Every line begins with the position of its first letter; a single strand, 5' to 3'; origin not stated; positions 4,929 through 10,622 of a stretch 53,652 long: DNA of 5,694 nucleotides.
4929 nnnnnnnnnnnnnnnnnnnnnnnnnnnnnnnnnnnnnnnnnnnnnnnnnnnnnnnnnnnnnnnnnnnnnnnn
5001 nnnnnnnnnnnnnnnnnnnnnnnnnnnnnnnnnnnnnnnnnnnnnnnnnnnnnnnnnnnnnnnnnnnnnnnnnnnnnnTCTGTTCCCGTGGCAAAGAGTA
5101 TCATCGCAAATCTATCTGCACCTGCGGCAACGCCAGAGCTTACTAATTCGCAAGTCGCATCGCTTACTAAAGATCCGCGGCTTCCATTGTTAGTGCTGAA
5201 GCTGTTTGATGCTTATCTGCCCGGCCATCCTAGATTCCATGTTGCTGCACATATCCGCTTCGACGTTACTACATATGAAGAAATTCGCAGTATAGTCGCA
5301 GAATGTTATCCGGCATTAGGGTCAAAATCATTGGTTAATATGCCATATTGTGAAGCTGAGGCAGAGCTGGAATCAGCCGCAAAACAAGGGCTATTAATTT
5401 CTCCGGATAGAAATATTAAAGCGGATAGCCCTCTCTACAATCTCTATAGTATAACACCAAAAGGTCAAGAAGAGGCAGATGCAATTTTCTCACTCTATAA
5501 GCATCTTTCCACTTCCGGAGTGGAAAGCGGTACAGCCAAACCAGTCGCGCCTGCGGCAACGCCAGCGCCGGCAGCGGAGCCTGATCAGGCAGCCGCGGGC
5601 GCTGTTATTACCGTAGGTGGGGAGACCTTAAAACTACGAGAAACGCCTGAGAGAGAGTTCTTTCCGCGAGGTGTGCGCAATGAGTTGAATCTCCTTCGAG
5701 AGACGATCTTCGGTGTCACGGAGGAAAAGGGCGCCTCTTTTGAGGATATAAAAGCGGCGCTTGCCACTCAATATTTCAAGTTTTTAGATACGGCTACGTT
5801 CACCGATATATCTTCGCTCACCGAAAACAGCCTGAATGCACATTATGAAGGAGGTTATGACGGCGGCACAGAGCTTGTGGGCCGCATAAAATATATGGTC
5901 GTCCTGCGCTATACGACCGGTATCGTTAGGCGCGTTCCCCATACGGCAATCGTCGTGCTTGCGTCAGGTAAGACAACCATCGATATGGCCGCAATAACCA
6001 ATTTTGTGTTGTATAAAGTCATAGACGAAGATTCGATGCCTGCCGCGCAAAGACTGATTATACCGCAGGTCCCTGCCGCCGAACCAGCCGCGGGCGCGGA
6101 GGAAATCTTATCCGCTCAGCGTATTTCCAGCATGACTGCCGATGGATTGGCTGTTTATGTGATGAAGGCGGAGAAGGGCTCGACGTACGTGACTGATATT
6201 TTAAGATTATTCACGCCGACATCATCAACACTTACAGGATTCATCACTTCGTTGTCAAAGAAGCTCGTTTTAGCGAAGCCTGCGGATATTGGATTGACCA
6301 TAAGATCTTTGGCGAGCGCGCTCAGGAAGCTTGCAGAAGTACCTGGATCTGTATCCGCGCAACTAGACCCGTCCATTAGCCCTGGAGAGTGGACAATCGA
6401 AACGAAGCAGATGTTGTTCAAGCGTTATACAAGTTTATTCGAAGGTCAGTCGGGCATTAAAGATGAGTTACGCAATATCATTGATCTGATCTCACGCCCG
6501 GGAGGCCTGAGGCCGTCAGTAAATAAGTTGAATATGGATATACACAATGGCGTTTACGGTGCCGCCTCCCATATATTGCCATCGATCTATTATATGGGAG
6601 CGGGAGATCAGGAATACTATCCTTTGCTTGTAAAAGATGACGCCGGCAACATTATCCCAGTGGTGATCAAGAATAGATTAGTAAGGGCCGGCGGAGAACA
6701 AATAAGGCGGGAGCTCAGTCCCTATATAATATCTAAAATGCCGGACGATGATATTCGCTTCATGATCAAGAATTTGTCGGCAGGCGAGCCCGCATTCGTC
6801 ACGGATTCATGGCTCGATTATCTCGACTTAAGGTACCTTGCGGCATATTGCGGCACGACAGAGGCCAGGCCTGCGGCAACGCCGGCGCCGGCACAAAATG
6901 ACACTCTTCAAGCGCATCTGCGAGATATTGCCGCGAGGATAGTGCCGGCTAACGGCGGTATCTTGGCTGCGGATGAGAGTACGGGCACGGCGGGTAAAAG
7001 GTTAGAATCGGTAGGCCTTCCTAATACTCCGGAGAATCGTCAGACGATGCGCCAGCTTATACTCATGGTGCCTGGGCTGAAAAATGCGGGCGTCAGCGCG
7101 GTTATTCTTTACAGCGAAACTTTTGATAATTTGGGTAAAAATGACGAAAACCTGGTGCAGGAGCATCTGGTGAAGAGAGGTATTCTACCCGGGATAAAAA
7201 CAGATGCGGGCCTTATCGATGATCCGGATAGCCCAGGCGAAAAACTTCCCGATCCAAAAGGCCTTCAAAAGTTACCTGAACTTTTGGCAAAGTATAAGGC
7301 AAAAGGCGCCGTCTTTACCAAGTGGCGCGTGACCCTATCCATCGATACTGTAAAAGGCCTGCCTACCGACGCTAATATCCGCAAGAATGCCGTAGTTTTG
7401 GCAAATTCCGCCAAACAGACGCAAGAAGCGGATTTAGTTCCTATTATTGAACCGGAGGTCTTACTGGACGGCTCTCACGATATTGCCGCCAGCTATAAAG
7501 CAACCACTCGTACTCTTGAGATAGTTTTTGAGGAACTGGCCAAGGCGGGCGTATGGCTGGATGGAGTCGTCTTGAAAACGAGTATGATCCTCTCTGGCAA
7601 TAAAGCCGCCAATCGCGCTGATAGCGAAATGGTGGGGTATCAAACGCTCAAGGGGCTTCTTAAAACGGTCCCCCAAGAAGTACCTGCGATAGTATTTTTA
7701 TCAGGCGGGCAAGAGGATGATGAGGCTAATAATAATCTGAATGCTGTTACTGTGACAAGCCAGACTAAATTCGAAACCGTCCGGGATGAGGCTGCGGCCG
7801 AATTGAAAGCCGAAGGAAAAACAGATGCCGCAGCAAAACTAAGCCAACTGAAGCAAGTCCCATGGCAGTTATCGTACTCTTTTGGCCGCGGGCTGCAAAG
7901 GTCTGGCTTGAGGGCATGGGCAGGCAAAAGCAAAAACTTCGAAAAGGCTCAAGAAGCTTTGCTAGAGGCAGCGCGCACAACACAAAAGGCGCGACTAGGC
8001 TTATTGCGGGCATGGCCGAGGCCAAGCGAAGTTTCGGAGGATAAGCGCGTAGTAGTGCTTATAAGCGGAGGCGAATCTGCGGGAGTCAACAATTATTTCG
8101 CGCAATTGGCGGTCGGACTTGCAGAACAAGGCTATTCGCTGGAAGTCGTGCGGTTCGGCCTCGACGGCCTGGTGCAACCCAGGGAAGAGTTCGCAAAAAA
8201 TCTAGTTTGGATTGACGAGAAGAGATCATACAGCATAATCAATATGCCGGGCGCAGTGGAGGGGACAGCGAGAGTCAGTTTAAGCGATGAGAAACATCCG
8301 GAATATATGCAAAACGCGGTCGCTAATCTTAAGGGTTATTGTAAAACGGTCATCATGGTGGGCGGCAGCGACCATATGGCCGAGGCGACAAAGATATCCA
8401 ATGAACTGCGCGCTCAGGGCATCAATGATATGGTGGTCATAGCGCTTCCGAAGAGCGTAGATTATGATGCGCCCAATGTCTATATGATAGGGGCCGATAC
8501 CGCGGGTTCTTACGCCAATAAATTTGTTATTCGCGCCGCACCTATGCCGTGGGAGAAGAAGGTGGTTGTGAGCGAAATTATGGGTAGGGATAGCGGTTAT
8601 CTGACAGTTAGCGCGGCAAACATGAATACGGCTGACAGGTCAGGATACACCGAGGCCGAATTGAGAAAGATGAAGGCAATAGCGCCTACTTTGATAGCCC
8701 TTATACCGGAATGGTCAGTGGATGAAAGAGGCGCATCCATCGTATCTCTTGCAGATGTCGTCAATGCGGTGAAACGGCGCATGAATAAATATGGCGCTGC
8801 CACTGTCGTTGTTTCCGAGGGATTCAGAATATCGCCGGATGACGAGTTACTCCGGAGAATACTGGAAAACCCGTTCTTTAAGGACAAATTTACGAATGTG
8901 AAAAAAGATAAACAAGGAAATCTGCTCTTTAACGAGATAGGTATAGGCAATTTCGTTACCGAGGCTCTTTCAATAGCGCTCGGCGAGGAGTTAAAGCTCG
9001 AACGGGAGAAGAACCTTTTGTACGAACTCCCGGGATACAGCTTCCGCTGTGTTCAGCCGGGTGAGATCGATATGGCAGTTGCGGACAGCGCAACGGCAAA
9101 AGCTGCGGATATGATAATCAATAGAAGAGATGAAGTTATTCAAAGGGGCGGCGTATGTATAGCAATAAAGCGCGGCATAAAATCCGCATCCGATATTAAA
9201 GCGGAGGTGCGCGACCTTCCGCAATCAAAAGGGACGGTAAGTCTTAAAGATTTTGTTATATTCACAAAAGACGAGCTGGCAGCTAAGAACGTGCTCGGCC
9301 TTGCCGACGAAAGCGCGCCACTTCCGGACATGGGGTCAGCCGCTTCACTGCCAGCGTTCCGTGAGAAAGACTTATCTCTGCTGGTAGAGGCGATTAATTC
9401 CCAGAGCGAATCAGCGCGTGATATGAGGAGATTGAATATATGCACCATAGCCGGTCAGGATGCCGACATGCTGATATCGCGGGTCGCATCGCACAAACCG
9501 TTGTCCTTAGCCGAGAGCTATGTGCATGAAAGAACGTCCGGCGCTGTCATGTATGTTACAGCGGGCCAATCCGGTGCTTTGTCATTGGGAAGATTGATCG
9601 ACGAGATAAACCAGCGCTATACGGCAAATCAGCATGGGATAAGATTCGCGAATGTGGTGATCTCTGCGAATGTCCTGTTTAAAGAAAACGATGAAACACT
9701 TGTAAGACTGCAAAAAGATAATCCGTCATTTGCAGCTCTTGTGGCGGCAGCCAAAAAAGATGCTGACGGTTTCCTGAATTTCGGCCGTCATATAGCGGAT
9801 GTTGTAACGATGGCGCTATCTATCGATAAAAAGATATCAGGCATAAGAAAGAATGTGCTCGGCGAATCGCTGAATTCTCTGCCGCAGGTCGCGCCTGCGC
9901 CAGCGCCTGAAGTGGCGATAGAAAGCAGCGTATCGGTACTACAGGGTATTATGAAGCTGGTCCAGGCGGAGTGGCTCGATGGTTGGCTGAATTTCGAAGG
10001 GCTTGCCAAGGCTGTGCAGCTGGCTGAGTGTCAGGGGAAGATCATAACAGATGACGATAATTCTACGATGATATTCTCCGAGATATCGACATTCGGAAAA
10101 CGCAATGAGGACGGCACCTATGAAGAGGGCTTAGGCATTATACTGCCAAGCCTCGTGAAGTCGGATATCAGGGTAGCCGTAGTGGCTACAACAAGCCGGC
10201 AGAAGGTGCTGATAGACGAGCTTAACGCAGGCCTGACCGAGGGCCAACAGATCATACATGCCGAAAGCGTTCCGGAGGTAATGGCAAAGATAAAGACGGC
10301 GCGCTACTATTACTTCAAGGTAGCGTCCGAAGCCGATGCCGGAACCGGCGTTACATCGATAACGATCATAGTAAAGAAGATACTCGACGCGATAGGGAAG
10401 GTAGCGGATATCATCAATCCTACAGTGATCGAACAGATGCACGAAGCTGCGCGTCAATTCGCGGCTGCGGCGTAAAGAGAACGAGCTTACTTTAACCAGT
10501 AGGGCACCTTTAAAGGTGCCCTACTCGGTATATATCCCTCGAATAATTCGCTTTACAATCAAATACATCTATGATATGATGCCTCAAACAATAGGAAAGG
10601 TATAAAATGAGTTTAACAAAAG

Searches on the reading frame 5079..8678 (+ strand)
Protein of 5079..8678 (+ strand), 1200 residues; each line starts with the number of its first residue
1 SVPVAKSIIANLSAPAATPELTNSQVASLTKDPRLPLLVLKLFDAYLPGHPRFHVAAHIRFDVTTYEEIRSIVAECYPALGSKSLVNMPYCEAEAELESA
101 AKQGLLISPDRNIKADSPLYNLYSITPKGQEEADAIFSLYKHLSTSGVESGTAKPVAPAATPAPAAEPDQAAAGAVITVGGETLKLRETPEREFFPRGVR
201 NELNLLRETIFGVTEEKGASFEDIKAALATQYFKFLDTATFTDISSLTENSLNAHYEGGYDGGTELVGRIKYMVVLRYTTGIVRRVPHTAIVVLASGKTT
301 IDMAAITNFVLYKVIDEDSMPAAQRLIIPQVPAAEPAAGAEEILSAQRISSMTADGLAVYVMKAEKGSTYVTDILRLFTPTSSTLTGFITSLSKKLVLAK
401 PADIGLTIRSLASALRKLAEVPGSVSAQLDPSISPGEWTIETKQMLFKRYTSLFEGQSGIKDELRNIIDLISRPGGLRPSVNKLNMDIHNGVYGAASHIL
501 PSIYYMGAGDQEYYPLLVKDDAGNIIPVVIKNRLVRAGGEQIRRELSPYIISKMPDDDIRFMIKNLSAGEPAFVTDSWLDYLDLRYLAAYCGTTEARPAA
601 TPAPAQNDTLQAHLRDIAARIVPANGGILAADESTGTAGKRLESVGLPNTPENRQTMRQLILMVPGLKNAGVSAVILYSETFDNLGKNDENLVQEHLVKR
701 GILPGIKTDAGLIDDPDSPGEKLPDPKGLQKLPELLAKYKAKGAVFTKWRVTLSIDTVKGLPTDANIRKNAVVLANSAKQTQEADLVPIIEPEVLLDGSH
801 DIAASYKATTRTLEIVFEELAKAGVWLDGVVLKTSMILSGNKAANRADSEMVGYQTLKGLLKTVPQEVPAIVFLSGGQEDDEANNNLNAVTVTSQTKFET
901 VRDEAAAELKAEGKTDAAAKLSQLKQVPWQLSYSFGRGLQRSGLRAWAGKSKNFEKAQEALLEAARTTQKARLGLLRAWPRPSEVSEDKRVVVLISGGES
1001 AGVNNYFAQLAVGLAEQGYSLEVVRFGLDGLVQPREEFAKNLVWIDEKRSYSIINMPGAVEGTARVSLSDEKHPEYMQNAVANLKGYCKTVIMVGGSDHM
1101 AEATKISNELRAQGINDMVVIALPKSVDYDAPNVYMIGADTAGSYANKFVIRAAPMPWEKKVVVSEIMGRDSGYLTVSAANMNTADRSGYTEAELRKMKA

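Call 10: search_protein_families(library=pfam, proteins=[window:5079-8678:+], max_evalue=0.01)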
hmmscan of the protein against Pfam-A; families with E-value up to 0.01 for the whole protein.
window:5079-8678:+ (1200 aa): 2 families
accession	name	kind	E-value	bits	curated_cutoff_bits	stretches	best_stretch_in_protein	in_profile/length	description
PF00274.25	Glycolytic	-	2.7e-89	299.8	22.2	2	614-896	2-279/349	Fructose-bisphosphate aldolase class-I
PF00365.25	PFK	-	7.1e-21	75.2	30.9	1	990-1192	1-192/277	Phosphofructokinase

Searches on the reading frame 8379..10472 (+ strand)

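Call 10: search_protein_families(library=pfam, proteins=[window:8379-10472:+], max_evalue=0.01)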
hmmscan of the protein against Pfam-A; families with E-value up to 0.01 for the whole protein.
window:8379-10472:+ (698 aa): 1 family
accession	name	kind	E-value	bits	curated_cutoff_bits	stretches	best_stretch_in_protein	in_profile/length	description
PF00365.25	PFK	-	3e-11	43.6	30.9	1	3-246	103-277/277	Phosphofructokinase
